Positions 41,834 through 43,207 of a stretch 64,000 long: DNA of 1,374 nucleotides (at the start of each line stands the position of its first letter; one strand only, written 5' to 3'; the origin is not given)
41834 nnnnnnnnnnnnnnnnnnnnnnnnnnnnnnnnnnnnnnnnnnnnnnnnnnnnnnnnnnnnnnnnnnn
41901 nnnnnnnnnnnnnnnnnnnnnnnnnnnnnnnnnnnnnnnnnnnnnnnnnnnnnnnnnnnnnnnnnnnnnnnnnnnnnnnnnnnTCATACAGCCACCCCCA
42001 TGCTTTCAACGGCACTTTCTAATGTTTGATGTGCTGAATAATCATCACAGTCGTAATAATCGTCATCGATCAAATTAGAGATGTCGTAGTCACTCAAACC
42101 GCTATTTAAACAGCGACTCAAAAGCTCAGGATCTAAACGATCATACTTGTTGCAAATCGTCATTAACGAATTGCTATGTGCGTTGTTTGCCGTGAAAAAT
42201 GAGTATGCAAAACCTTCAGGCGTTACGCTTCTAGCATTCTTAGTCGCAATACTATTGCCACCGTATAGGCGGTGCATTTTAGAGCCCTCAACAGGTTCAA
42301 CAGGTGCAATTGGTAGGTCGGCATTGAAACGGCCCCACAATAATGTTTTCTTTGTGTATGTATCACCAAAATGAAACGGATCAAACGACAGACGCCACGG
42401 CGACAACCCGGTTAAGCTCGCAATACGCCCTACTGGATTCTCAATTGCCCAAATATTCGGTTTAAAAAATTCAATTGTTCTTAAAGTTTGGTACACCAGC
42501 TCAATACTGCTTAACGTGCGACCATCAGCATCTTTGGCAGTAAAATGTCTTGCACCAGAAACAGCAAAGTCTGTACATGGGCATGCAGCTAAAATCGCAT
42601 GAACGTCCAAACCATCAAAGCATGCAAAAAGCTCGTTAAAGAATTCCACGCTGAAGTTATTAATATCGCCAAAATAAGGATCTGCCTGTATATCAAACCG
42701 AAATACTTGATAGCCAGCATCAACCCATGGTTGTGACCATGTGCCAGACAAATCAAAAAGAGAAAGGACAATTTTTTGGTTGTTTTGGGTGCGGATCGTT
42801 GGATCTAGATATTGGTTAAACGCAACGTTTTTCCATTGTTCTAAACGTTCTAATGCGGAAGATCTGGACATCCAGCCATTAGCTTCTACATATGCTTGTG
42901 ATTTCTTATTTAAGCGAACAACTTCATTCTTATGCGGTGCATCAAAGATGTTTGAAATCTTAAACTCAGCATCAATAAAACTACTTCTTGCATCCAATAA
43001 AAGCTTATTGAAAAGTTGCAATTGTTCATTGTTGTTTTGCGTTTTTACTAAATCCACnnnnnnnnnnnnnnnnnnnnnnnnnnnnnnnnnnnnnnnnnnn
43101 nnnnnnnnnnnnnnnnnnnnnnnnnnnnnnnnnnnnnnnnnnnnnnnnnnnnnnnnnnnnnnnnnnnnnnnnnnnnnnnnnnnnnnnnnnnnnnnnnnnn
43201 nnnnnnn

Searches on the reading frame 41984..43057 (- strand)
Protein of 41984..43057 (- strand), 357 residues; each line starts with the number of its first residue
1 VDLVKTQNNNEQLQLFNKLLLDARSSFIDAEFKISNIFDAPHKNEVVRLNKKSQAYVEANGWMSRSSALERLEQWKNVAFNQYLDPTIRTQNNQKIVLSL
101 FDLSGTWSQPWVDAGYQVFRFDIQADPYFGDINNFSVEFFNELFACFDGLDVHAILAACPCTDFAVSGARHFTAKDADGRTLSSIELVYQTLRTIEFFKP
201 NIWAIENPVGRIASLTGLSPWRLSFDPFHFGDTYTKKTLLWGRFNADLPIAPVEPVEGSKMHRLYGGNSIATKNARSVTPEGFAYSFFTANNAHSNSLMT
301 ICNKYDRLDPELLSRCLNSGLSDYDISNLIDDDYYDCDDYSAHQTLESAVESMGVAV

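Call 21: search_protein_families(library=pfam, proteins=[window:41984-43057:-], max_evalue=0.01)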
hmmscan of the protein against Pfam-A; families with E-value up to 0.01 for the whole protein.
window:41984-43057:- (357 aa): 1 family
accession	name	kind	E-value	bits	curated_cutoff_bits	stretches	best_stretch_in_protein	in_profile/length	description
PF00145.23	DNA_methylase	-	0.00013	21.9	22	1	111-207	30-110/324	C-5 cytosine-specific DNA methylase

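Call 45: search_protein_families(library=phrogs, proteins=[window:41984-43057:-], max_evalue=0.001)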
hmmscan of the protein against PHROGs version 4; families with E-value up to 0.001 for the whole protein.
window:41984-43057:- (357 aa): 2 families
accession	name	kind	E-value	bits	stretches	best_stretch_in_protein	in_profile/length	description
phrog_757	-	other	2.5e-44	152.2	1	90-303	10-230/247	DNA methyltransferase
phrog_363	-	other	5.6e-05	23.4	1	93-215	52-172/327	DNA methyltransferase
